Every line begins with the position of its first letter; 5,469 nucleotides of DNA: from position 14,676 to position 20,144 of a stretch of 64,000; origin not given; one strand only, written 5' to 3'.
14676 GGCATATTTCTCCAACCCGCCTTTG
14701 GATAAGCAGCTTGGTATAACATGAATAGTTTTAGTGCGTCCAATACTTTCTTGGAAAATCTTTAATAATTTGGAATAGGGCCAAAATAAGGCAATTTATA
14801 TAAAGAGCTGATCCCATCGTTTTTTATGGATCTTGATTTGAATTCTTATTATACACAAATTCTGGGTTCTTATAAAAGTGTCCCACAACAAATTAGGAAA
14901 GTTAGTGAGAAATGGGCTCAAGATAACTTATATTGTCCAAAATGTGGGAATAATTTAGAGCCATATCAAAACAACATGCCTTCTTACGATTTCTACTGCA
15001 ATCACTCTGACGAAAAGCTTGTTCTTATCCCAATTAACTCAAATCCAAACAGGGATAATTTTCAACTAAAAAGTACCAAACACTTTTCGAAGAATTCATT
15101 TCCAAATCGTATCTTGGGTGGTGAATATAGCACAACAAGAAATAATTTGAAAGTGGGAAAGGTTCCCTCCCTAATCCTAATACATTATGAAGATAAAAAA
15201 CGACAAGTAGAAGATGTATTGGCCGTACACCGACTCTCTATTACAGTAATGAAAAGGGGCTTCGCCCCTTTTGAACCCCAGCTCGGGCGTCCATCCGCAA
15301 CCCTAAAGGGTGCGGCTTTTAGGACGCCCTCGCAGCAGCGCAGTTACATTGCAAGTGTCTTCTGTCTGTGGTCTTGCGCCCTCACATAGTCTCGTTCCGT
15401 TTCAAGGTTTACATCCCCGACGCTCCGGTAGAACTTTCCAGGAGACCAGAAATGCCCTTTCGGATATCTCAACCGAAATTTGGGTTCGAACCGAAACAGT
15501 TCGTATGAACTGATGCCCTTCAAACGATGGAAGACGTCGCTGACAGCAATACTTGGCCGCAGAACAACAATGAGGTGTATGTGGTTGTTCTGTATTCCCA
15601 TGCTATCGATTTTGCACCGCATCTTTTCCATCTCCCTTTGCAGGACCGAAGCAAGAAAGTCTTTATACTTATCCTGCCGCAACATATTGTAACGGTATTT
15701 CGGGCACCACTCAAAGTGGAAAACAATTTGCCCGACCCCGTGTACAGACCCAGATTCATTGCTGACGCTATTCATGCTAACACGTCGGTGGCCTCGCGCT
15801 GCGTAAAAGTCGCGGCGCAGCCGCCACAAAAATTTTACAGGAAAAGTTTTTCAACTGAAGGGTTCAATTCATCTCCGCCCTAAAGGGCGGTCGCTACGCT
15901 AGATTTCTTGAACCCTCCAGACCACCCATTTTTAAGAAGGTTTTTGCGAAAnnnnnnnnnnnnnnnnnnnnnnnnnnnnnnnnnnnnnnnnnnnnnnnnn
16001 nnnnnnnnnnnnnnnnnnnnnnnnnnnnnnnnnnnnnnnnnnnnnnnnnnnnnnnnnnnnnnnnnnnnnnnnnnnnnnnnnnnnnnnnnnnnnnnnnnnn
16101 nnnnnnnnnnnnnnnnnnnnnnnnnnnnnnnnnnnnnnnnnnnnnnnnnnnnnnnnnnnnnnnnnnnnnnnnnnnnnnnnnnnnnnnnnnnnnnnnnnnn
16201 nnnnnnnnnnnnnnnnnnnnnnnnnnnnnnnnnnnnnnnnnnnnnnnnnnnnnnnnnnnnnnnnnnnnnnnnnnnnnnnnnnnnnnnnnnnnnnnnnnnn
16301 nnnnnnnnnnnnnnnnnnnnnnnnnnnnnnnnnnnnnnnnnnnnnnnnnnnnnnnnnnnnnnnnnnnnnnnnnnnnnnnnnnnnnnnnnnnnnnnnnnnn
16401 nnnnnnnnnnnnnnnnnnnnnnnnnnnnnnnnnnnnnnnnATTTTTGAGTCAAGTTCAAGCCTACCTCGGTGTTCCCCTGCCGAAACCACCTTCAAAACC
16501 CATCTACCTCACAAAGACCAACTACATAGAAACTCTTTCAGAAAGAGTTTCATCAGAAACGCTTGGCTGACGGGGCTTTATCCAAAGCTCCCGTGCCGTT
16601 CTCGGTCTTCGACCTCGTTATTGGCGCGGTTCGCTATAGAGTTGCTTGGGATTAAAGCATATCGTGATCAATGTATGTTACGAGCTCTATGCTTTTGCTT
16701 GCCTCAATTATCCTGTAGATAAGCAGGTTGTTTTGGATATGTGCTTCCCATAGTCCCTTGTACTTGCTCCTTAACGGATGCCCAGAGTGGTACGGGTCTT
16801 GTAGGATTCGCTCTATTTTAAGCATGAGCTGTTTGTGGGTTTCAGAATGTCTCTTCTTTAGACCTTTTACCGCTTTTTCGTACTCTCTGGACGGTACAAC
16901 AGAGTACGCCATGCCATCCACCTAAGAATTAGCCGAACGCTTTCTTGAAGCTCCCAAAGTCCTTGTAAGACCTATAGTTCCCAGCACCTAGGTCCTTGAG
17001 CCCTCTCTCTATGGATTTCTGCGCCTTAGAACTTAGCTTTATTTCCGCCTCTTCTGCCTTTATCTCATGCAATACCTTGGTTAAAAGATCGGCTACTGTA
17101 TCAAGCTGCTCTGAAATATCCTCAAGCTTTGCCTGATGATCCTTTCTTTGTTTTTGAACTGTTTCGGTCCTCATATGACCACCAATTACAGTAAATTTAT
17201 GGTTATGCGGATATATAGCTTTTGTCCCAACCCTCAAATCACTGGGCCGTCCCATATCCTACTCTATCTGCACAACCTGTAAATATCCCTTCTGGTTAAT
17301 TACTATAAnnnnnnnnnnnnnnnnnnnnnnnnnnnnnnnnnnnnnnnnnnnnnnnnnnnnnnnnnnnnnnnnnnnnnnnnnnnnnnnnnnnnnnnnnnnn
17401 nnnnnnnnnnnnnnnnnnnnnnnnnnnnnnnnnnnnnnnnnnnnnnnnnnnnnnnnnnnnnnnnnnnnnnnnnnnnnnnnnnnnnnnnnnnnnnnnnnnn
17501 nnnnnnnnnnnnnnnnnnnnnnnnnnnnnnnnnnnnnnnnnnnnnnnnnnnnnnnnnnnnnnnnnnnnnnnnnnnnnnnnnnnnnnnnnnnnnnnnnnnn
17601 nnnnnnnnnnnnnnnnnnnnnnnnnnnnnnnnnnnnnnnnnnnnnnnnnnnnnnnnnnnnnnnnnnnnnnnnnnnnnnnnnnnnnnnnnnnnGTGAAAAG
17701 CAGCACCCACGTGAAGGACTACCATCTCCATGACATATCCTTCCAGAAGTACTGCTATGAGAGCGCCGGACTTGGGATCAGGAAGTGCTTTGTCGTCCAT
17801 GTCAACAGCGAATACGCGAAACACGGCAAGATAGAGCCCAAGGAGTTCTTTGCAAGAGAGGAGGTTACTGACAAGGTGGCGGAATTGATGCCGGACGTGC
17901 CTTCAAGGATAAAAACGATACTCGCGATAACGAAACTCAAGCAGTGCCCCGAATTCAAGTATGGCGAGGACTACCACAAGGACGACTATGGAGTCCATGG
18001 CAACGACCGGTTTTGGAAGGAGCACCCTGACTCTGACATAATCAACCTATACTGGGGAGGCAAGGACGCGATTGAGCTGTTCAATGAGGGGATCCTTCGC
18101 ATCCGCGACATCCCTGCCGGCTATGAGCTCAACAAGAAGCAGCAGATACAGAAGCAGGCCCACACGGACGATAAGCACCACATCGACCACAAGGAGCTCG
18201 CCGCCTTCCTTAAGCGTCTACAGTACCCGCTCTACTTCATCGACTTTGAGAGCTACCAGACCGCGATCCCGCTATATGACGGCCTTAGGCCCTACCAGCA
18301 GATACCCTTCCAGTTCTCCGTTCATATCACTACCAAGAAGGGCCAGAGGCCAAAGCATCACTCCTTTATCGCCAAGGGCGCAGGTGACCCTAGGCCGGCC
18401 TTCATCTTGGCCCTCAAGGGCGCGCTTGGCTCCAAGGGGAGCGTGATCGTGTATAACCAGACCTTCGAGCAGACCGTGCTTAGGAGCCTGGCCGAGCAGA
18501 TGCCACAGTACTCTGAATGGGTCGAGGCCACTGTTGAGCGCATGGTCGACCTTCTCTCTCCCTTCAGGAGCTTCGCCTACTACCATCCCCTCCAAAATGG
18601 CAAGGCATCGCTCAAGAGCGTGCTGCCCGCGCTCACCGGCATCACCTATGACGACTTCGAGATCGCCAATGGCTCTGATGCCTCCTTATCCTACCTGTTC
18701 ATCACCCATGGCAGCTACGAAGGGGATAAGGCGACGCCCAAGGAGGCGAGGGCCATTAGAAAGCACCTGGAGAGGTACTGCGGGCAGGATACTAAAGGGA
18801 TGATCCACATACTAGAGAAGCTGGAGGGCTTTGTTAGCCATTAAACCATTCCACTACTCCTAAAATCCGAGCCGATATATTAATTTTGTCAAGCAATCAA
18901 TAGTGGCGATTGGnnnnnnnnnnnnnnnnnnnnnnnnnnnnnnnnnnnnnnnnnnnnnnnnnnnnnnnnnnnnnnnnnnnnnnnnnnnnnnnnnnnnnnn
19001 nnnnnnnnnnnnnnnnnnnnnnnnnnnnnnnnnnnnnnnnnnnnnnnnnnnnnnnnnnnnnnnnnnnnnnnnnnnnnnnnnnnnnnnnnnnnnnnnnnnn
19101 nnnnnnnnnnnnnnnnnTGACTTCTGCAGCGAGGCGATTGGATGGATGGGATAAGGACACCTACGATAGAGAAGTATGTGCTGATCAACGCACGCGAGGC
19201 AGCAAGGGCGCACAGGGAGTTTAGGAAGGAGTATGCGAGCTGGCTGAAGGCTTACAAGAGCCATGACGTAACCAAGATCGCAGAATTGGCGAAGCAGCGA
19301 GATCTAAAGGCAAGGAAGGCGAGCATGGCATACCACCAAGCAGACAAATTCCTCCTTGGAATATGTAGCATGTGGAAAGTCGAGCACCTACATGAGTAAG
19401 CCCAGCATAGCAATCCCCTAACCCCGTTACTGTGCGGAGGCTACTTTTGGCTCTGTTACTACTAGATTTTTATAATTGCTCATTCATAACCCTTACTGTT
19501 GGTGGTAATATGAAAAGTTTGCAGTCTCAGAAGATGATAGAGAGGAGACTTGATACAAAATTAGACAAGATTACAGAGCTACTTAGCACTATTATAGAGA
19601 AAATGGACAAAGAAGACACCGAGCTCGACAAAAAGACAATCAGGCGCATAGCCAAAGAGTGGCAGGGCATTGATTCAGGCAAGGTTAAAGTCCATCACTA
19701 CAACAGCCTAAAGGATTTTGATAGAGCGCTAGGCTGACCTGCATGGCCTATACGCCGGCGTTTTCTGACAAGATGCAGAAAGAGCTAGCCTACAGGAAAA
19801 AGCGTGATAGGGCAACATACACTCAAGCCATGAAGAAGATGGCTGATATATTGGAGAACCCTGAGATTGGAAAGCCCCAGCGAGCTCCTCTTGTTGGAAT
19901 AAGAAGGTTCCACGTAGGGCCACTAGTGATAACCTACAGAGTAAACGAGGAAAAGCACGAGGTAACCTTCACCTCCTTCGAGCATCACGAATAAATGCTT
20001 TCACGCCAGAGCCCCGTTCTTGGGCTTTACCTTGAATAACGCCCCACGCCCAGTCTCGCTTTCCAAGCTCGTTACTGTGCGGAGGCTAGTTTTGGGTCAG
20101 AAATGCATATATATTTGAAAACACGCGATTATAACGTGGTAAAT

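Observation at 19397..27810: Junction repeat family B (core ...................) separates a second run of cassettes, and a relE-type TA pair is flanked by a 25/26-nt direct repeat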

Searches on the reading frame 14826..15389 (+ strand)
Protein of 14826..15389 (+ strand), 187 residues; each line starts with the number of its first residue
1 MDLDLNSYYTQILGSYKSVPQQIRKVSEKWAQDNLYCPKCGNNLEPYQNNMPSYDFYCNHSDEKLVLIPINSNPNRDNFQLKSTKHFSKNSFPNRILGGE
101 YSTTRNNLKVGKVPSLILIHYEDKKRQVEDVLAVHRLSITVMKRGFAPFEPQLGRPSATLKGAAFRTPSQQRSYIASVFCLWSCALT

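Call 10: search_protein_families(library=pfam, proteins=[window:14826-15389:+], max_evalue=0.01)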
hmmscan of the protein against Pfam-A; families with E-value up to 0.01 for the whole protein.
window:14826-15389:+ (187 aa): 3 families
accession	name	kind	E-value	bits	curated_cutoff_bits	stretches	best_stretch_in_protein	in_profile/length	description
PF06044.18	DpnI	-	2.4e-32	112.5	26.7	1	10-140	7-121/183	Dam-replacing family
PF09723.15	Zn_ribbon_8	-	0.0023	18.4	34.4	0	51-64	1-15/41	Zinc ribbon domain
PF07191.17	Zn_ribbon_6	-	0.0099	16.3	25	0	32-63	27-57/67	Double zinc ribbon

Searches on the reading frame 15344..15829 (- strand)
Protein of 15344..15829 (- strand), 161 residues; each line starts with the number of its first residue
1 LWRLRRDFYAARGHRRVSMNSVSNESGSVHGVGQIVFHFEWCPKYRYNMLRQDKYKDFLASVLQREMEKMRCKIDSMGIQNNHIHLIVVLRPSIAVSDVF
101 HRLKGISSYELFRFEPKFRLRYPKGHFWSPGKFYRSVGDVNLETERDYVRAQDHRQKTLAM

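Call 88: search_protein_families(library=pfam, proteins=[window:15344-15829:-], max_evalue=0.01)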
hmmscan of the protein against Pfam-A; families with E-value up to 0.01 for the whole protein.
window:15344-15829:- (161 aa): 1 family
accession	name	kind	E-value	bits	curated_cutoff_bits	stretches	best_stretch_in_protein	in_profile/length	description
PF01797.21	Y1_Tnp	-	2.1e-26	92.8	23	1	34-152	4-121/121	Transposase IS200 like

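Call 92: search_protein_families(library=ncbifam, proteins=[window:15344-15829:-], max_evalue=0.01)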
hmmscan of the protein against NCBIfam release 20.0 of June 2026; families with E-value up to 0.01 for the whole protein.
window:15344-15829:- (161 aa): 2 families
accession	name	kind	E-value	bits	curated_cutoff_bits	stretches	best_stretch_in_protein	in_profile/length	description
NF033573.1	transpos_IS200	equivalog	6.4e-28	97.5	55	1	30-150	6-125/126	IS200/IS605 family transposase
NF047646.1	REP_Tyr_transpos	equivalog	5.4e-07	29.6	80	1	37-137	12-114/146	REP-associated tyrosine transposase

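Call 93: search_solved_structures(query=window:15344-15829:-, max_evalue=0.01)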
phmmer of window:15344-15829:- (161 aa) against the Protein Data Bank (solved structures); distinct sequences matched with E-value up to 0.01: 8.
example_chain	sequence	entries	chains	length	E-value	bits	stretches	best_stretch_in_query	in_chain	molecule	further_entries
2xm3_A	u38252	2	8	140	1.9e-11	47.6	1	32-153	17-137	TRANSPOSASE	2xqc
2xma_A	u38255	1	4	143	1.9e-11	47.5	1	32-153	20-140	TRANSPOSASE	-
2ec2_A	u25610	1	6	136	2.6e-11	47.1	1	36-152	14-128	136aa long hypothetical transposase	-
2f4f_A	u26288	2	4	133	2.6e-11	47.1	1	36-154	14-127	Transposase, putative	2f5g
2xo6_A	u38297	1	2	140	4.4e-11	46.3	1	32-149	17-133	TRANSPOSASE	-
2vhg_A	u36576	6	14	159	4.6e-10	43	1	32-155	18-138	TRANSPOSASE ORFA | Putative transposase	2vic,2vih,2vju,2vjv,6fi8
2a6m_A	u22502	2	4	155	5.5e-10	42.8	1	33-155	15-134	ISHp608 transposase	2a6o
2fyx_A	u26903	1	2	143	5.2e-08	36.3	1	33-149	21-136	transposase, putative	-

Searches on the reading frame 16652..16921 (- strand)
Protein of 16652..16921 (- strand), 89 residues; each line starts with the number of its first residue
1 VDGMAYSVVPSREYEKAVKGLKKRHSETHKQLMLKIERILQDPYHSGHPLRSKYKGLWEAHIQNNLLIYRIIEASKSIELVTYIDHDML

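Call 88: search_protein_families(library=pfam, proteins=[window:16652-16921:-], max_evalue=0.01)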
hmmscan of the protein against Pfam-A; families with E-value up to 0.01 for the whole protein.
window:16652-16921:- (89 aa): 2 families
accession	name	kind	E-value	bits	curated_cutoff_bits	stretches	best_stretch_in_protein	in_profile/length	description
PF15738.11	YafQ_toxin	-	6.1e-08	33.3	30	1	6-87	1-84/88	Bacterial toxin of type II toxin-antitoxin system, YafQ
PF05016.21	ParE_toxin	-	0.00012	23.1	23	1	16-86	6-84/89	ParE toxin of type II toxin-antitoxin system, parDE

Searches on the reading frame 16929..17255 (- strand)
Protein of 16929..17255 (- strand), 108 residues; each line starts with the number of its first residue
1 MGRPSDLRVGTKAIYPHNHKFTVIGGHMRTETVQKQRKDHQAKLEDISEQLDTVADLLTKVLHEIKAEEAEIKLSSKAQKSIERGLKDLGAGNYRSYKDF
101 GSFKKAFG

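Call 88: search_protein_families(library=pfam, proteins=[window:16929-17255:-], max_evalue=0.01)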
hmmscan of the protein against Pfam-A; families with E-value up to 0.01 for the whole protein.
window:16929-17255:- (108 aa): 1 family
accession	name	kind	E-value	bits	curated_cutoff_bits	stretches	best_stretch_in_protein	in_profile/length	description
PF15397.11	DUF4618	-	0.0061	16.5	34.9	1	31-105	127-200/258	Domain of unknown function (DUF4618)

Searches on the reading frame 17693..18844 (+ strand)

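Call 10: search_protein_families(library=pfam, proteins=[window:17693-18844:+], max_evalue=0.01)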
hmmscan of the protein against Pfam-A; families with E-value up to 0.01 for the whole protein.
window:17693-18844:+ (383 aa): 1 family
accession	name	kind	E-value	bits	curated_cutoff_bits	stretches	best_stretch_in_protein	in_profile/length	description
PF11074.14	DUF2779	-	1.2e-43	148.8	23.3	1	181-306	1-126/126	Domain of unknown function(DUF2779)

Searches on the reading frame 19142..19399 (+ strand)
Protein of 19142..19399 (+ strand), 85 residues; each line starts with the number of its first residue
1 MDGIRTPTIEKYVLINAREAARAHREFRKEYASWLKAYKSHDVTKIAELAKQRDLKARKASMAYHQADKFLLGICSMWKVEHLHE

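Call 88: search_protein_families(library=pfam, proteins=[window:19142-19399:+], max_evalue=0.01)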
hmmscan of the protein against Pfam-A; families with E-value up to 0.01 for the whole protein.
window:19142-19399:+ (85 aa): 0 families

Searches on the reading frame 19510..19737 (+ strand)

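Call 11: search_protein_families(library=pfam, proteins=[window:19510-19737:+], max_evalue=0.01)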
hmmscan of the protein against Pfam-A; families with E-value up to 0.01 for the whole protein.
window:19510-19737:+ (75 aa): 2 families
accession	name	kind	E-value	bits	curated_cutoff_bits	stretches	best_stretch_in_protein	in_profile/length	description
PF14276.11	DUF4363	-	0.0023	18.4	27.5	1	13-68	6-61/107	Domain of unknown function (DUF4363)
PF24101.1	eWH_GTF3C1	-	0.0042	17.2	30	1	18-64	23-66/110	GTF3C1, extended winged-helix domain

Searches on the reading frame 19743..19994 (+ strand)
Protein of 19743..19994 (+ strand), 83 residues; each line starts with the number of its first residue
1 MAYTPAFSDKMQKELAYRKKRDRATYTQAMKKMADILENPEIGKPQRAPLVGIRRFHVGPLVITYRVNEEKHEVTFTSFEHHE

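Call 11: search_protein_families(library=pfam, proteins=[window:19743-19994:+], max_evalue=0.01)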
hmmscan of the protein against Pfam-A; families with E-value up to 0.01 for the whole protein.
window:19743-19994:+ (83 aa): 1 family
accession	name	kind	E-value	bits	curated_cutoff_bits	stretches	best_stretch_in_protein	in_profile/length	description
PF05016.21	ParE_toxin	-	1.4e-08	35.6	23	1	9-82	9-85/89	ParE toxin of type II toxin-antitoxin system, parDE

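Call 95: find_homologous_proteins(query=window:19743-19991:+, max_evalue=1e-8)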
Query window:19743-19991:+ (83 aa): 24 proteins with E <= 1e-8 among 24 candidates.
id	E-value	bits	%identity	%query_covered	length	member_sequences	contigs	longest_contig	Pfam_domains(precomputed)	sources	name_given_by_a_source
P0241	5.3e-46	171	94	100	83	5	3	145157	PF05016.22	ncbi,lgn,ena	-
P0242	1.2e-38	148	81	100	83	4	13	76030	PF05016.22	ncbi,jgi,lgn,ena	jgi:mRNA-degrading endonuclease RelE of RelBE toxin-antitoxin system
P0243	8.2e-38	145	80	100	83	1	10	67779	PF05016.22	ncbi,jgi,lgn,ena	jgi:mRNA-degrading endonuclease RelE of RelBE toxin-antitoxin system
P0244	2.5e-37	144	82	100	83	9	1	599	PF05016.22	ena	-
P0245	2.7e-37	144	77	100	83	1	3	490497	PF05016.22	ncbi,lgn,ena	-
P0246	3.6e-37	143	79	99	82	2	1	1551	PF05016.22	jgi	jgi:mRNA-degrading endonuclease RelE of RelBE toxin-antitoxin system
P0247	4.3e-37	143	81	100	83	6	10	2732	PF05016.22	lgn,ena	-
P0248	4.7e-37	143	81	100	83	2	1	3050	PF05016.22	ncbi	-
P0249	9.6e-37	142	81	100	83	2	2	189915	PF05016.22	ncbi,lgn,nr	ncbi:MAG: type II toxin-antitoxin system RelE/ParE family toxin [Candidatus Micrarchaeota archaeon]|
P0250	2.1e-36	141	80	100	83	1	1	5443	PF05016.22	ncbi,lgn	-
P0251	2.9e-36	140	75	100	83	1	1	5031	PF05016.22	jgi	jgi:mRNA-degrading endonuclease RelE of RelBE toxin-antitoxin system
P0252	7.0e-36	139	79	99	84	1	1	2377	PF05016.22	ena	-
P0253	1.7e-35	138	77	100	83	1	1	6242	PF05016.22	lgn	-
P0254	2.5e-35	137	78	100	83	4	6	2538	PF05016.22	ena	-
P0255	2.8e-35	137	73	100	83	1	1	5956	PF05016.22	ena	-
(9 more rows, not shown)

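Call 96: find_encoding_contigs(protein=P0241, flank=6000, max_places=3)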
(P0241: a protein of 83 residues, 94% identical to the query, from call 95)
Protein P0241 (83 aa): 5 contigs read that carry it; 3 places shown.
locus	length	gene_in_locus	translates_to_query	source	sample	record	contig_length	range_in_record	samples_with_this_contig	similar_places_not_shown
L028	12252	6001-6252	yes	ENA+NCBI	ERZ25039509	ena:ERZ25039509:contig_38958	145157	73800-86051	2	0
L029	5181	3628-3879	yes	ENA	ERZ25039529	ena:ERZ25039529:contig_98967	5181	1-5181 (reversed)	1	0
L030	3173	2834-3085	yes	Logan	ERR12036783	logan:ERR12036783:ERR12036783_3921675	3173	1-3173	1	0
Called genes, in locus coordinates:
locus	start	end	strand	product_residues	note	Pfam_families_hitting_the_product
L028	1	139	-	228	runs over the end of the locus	PF08282:Hydrolase_3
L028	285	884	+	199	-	-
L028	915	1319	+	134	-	-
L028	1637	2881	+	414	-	-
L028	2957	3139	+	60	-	-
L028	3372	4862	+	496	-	PF13173:AAA_14, PF13635:DUF4143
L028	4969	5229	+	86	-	-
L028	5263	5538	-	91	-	-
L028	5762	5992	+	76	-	-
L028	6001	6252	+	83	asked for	PF05016:ParE_toxin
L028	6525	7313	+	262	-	PF07719:TPR_2 (faint), PF13424:TPR_12, PF00515:TPR_1 (faint), PF13181:TPR_8 (faint), PF13374:TPR_10 (faint), PF13414:TPR_11 (faint), PF24885:TPR_NPHP3 (faint)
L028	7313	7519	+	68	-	-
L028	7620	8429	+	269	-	-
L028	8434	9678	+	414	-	-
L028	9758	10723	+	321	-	PF01145:Band_7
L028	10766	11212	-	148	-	-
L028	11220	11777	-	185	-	-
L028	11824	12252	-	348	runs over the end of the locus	PF01916:DS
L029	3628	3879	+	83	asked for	PF05016:ParE_toxin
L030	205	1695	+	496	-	PF13173:AAA_14, PF13635:DUF4143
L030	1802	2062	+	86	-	-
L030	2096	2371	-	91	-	-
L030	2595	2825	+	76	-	-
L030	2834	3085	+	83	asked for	PF05016:ParE_toxin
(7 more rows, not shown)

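Call 97: find_encoding_contigs(protein=P0242, flank=4000, max_places=8)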
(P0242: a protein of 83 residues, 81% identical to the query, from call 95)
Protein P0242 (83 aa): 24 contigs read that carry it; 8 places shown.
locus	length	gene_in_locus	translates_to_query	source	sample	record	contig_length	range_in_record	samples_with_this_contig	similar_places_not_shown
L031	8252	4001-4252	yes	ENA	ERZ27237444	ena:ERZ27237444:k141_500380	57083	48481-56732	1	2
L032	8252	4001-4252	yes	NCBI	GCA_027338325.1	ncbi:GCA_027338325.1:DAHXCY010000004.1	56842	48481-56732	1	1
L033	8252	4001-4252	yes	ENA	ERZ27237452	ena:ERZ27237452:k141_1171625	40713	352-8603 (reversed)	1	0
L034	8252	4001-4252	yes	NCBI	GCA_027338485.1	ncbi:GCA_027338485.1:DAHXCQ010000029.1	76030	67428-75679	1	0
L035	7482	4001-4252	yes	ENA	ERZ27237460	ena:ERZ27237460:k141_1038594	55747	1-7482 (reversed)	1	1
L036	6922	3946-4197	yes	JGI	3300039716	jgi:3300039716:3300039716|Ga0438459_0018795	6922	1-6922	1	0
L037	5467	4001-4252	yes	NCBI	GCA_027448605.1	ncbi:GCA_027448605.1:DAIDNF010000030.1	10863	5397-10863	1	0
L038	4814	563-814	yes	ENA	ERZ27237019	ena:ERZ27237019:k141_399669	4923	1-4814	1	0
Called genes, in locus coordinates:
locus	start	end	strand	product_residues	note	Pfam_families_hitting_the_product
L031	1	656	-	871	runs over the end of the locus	PF10102:DUF2341 (faint)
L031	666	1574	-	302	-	PF20030:bpMoxR, PF05496:RuvB_N (faint), PF07726:AAA_3, PF07728:AAA_5, PF20030:bpMoxR (weak), PF17863:AAA_lid_2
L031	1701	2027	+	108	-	PF03874:RNA_pol_Rpb4 (weak)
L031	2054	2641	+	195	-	PF04919:DUF655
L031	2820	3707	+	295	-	PF00589:Phage_integrase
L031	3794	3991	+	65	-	-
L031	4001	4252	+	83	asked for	PF05016:ParE_toxin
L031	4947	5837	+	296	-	-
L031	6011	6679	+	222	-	-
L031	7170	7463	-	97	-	PF01157:Ribosomal_L21e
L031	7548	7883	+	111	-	PF00352:TBP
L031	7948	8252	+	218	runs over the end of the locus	?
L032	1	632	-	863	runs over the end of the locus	PF10102:DUF2341 (faint)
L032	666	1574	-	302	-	PF20030:bpMoxR, PF05496:RuvB_N (faint), PF07726:AAA_3, PF07728:AAA_5, PF20030:bpMoxR (weak), PF17863:AAA_lid_2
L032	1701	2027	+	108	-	PF03874:RNA_pol_Rpb4 (weak)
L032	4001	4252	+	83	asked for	PF05016:ParE_toxin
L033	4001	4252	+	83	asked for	PF05016:ParE_toxin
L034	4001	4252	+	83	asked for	PF05016:ParE_toxin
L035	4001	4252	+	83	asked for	PF05016:ParE_toxin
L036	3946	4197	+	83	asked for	PF05016:ParE_toxin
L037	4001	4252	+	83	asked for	PF05016:ParE_toxin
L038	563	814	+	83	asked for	PF05016:ParE_toxin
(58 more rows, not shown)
